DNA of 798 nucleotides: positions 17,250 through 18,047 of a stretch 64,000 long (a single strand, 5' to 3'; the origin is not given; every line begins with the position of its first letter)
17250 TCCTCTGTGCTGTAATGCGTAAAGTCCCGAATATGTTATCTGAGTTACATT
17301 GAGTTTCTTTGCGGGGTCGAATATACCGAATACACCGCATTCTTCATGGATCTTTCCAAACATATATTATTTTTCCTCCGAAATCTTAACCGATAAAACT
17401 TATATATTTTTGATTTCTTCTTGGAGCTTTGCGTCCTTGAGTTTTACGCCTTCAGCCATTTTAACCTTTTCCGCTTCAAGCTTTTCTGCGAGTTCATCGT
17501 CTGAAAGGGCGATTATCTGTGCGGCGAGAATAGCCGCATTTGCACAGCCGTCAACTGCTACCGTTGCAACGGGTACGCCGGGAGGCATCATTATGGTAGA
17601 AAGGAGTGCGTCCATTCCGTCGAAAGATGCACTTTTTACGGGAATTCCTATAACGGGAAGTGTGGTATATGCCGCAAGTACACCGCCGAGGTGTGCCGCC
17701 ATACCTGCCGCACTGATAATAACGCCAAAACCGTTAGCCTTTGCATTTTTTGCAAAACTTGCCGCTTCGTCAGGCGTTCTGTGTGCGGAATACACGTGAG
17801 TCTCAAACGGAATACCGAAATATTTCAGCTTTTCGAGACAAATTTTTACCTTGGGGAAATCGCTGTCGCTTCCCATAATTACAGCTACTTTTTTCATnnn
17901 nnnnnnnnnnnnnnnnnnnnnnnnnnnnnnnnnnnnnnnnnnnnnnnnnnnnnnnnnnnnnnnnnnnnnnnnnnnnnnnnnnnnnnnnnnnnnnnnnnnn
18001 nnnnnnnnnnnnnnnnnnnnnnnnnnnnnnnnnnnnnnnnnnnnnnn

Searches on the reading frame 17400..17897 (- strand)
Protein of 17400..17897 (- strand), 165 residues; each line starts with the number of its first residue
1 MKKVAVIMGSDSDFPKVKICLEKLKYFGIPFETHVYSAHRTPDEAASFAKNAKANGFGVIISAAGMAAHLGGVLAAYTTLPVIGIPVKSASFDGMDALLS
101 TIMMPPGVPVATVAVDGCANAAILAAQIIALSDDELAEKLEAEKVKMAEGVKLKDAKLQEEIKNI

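Call 7: search_protein_families(library=pfam, proteins=[window:17400-17897:-], max_evalue=1)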
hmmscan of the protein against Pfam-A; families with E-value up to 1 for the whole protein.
window:17400-17897:- (165 aa): 3 families
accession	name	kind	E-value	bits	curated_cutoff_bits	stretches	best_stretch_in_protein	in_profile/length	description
PF00731.26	AIRC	-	6.1e-60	201.5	30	1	3-149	1-147/148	AIR carboxylase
PF06506.16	PrpR_N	-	0.00011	22.3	29.1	1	39-104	11-70/167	Propionate catabolism activator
PF13685.12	Fe-ADH_2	-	0.066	13.7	28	1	3-104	21-122/149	Iron-containing alcohol dehydrogenase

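Call 10: find_encoding_contigs(protein=window:17400-17897:-, flank=3000, max_places=10)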
Protein window:17400-17897:- (165 aa): no gene with exactly this product is on record in the collection.

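Call 12: find_related_loci(query=window:17400-17897:-, collection=genome_contigs, flank=4000)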
Query window:17400-17897:- (165 aa) in genome_contigs; peptide patterns used: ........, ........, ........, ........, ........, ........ (x = any residue, [..] = any of these).
600 stretches matched a pattern (row limit reached: there are more); 448 encode a relative of the query (tblastn E <= 1e-3); the best 80 are kept; 80 distinct loci.
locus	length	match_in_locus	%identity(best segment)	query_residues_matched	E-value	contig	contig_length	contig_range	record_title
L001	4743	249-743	90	1-165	1e-88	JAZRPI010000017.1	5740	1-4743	MAG: Eubacteriales bacterium isolate T1900045380_YK20190070.MAGScoT_cleanbin_000029 SGB_6885_k141_14513, whole genome sh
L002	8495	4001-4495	88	1-165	2e-84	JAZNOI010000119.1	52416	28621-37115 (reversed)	MAG: Eubacteriales bacterium isolate T1900044652_TS20190118.MAGScoT_cleanbin_000054 SGB_1440_k141_1943158, whole genome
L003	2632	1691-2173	73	1-161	3e-77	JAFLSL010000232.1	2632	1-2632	MAG: Ruminococcus sp. isolate HAN026 Seq232, whole genome shotgun sequence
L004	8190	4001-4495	72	1-165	3e-74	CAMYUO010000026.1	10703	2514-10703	MAG TPA_asm: uncultured Clostridia bacterium isolate SRR10912539_bin.11_metaWRAP_v1.3_MAG genome assembly, contig: ERZ14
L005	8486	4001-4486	71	1-162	8e-74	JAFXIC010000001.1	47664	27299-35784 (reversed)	MAG: Oscillospiraceae bacterium isolate RGIG6435 Sheep_Rectum.Co__c2235, whole genome shotgun sequence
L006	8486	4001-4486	70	1-162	5e-74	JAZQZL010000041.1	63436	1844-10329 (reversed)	MAG: Candidatus Flemingiibacterium sp. isolate T1900045155_TC20190149.MAGScoT_cleanbin_000011 SGB_4976_k141_2195874, who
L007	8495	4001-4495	70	1-165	8e-73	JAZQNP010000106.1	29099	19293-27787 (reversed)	MAG: Oscillospiraceae bacterium isolate T1900045246_TH20190016.MAGScoT_cleanbin_000001 SGB_5631_k141_3042558, whole geno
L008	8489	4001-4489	70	1-163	6e-73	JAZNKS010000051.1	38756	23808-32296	MAG: Candidatus Flemingiibacterium sp. isolate T1900044674_TS20190140.MAGScoT_cleanbin_000004 SGB_1620_k141_2499249, who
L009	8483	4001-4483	74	2-162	6e-73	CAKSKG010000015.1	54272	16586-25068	MAG: uncultured Oscillospiraceae bacterium isolate REFINED_METABAT215_TOP10_CONTIGS_1500_ASSEMBLY_K77_MERGED__Hadza_PheC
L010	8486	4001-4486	70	1-162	1e-72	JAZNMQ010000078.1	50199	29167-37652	MAG: Candidatus Flemingiibacterium sp. isolate T1900044661_TS20190127.MAGScoT_cleanbin_000012 SGB_1524_k141_2396221, who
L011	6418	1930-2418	69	1-163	3e-72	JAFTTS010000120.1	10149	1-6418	MAG: Clostridia bacterium isolate RGIG4141 Roe_deer_Colon-1__c704127, whole genome shotgun sequence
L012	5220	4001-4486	70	1-162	3e-72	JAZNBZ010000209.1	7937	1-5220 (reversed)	MAG: Candidatus Flemingiibacterium sp. isolate T1900044738_TS20190204.MAGScoT_cleanbin_000026 SGB_2036_k141_29046, whole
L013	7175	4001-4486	70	1-162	7e-72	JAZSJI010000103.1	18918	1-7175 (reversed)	MAG: Candidatus Flemingiibacterium sp. isolate T1900044565_TS20190031.MAGScoT_cleanbin_000018 SGB_400_k141_3199995, whol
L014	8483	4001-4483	70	1-161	7e-72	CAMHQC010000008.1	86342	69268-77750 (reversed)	MAG: uncultured Clostridia bacterium isolate SRR11784286_bin.27_metaWRAP_v1.3_MAG genome assembly, contig: ERZ12202890.4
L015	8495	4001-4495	68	1-165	2e-71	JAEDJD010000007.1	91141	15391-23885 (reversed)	MAG: Oscillospiraceae bacterium isolate MAG179 NODE_92_length_91141_cov_23.695343, whole genome shotgun sequence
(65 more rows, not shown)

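Call 40: find_homologous_proteins(query=window:17400-17897:-, max_evalue=1e-60)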
Query window:17400-17897:- (165 aa): 1536 proteins with E <= 1e-60 among 8000 candidates; the best 120 are listed.
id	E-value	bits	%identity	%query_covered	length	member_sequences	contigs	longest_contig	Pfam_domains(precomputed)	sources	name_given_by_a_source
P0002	2.1e-94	331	95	100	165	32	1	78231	PF00731.27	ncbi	-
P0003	1.1e-93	329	94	100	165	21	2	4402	PF00731.27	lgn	-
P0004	4.7e-90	317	89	100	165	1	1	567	PF00731.27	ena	-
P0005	1.4e-89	316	90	100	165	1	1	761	PF00731.27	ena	-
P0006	3.2e-89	314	89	100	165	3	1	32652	PF00731.27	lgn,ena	-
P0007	7.9e-89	313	90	100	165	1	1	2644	PF00731.27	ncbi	-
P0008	4.9e-88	311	90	100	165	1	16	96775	PF00731.27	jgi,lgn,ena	-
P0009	7.0e-88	310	89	100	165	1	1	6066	PF00731.27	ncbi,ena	-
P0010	8.4e-88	310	91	100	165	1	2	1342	PF00731.27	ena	-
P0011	8.9e-88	310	87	100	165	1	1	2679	PF00731.27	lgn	-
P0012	1.1e-87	309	89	100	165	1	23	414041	PF00731.27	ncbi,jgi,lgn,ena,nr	ncbi:MAG: 5-(carboxyamino)imidazole ribonucleotide mutase [Ruminococcaceae bacterium]|nr:5-(carboxya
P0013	1.4e-87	309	89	100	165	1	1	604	PF00731.27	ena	-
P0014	2.3e-87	308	88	100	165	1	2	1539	PF00731.27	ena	-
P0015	2.4e-87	308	89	100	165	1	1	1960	PF00731.27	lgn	-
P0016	3.3e-87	308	87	100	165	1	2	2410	PF00731.27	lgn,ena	-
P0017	3.4e-87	308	88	100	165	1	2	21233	PF00731.27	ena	-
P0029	6.0e-86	304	86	100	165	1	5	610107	PF00731.27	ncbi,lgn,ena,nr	ncbi:MAG: 5-(carboxyamino)imidazole ribonucleotide mutase [Clostridia bacterium]|nr:5-(carboxyamino)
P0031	4.4e-85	301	85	100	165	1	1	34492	PF00731.27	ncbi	-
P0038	3.2e-82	292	83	100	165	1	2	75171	PF00731.27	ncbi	-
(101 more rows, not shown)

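Call 41: find_encoding_contigs(protein=P0002, flank=1500, max_places=1)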
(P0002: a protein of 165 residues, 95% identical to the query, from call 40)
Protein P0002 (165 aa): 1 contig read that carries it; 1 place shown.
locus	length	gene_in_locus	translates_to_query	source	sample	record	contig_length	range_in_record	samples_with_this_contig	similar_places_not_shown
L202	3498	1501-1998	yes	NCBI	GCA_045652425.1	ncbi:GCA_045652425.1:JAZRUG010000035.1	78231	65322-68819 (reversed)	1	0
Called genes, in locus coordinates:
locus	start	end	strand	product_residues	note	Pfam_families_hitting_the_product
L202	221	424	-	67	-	PF13443:HTH_26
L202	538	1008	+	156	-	PF02481:DNA_processg_A (weak), PF06908:YpsA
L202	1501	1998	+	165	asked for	PF00731:AIRC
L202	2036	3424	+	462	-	PF13522:GATase_6, PF13537:GATase_7, PF00156:Pribosyltran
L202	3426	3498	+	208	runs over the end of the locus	PF00551:Formyl_trans_N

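Call 42: find_encoding_contigs(protein=P0008, flank=1500, max_places=1)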
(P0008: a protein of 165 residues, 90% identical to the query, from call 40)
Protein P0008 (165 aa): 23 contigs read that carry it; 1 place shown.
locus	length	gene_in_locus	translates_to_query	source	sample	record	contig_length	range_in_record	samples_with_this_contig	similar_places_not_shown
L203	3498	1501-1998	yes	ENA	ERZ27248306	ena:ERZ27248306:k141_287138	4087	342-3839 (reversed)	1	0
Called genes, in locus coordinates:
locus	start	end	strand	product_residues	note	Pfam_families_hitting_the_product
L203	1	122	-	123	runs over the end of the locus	?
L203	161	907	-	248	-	PF06426:SATase_N (weak), PF14602:Hexapep_2 (faint), PF25087:GMPPB_C (faint), PF00132:Hexapep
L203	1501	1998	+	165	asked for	PF00731:AIRC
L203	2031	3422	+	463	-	PF13522:GATase_6, PF13537:GATase_7, PF00156:Pribosyltran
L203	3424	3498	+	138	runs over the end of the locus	?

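Call 43: find_encoding_contigs(protein=P0012, flank=1500, max_places=1)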
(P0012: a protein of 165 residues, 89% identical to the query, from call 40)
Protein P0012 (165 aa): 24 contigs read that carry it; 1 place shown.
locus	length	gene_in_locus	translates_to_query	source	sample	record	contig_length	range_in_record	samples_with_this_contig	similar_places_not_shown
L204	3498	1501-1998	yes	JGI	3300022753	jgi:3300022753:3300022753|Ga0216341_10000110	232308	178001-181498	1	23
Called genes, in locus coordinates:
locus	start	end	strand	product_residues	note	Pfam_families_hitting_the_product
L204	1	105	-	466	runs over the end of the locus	PF00133:tRNA-synt_1 (faint), PF01406:tRNA-synt_1e, PF01921:tRNA-synt_1f (faint), PF09334:tRNA-synt_1g (faint)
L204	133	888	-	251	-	PF06426:SATase_N (weak), PF00132:Hexapep, PF14602:Hexapep_2 (weak)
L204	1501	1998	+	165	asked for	PF00731:AIRC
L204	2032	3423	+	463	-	PF13522:GATase_6, PF13537:GATase_7, PF00156:Pribosyltran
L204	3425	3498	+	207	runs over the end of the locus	PF00551:Formyl_trans_N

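Call 44: find_encoding_contigs(protein=P0029, flank=1500, max_places=1)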
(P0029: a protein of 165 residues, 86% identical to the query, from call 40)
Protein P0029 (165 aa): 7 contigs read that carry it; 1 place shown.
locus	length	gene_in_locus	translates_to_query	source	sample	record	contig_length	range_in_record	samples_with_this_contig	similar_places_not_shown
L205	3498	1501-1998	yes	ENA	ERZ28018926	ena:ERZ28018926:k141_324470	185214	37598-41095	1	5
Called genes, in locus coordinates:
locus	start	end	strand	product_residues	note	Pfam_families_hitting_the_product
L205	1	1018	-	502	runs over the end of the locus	-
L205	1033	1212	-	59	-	-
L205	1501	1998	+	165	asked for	PF00731:AIRC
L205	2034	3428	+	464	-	PF13522:GATase_6, PF13537:GATase_7, PF00156:Pribosyltran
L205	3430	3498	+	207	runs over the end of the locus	PF00551:Formyl_trans_N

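Call 45: find_encoding_contigs(protein=P0006, flank=1500, max_places=1)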
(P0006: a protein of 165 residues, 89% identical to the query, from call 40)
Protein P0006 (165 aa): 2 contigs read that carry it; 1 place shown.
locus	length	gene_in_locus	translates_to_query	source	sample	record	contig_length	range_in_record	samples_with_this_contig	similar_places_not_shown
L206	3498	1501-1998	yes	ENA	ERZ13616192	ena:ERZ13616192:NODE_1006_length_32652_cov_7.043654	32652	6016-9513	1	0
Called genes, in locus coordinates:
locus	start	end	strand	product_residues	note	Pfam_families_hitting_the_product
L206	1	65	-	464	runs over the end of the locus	PF01406:tRNA-synt_1e, PF01921:tRNA-synt_1f (faint), PF09334:tRNA-synt_1g (faint), PF23493:CysS_C (weak)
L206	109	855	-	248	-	PF06426:SATase_N (weak), PF14602:Hexapep_2 (faint), PF00132:Hexapep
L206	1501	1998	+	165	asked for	PF00731:AIRC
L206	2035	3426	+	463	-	PF13522:GATase_6, PF13537:GATase_7, PF00156:Pribosyltran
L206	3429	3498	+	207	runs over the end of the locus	PF00551:Formyl_trans_N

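Call 46: find_encoding_contigs(protein=P0031, flank=1500, max_places=1)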
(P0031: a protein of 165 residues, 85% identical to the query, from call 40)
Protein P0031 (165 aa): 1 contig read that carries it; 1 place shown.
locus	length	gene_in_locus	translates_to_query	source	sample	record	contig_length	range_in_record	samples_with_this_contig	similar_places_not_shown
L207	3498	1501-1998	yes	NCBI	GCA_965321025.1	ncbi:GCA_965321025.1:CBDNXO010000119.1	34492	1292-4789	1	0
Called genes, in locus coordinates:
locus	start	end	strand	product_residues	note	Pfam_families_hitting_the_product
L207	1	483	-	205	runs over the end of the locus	PF08378:NERD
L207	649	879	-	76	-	PF00550:PP-binding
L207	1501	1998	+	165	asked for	PF00731:AIRC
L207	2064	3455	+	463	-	PF13522:GATase_6, PF13537:GATase_7, PF00156:Pribosyltran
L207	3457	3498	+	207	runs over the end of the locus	PF00551:Formyl_trans_N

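Call 47: find_encoding_contigs(protein=P0038, flank=1500, max_places=1)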
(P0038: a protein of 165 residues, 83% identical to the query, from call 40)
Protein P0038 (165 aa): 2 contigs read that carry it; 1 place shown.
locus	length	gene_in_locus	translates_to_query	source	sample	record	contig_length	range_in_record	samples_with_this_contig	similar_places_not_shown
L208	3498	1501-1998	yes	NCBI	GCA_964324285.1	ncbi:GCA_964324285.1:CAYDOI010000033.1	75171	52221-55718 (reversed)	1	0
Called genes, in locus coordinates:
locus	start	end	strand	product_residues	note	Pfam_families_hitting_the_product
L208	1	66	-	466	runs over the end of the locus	PF01406:tRNA-synt_1e, PF01921:tRNA-synt_1f (faint), PF09334:tRNA-synt_1g (faint), PF23493:CysS_C (faint)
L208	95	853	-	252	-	PF06426:SATase_N (weak), PF25087:GMPPB_C (faint), PF14602:Hexapep_2 (faint), PF00132:Hexapep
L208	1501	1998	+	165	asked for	PF00731:AIRC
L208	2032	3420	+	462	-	PF13522:GATase_6, PF13537:GATase_7, PF00156:Pribosyltran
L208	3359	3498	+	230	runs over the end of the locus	PF00551:Formyl_trans_N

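Call 48: find_encoding_contigs(protein=P0017, flank=1500, max_places=1)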
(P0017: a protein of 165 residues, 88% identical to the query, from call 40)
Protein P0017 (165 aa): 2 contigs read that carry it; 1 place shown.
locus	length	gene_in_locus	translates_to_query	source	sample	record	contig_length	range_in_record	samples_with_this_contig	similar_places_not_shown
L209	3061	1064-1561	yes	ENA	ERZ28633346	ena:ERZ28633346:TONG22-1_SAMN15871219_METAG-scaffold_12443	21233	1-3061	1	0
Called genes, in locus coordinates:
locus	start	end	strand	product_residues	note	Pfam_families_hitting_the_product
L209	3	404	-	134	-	?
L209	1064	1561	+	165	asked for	PF00731:AIRC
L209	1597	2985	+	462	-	PF13522:GATase_6, PF13537:GATase_7, PF00156:Pribosyltran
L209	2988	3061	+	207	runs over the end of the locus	PF00551:Formyl_trans_N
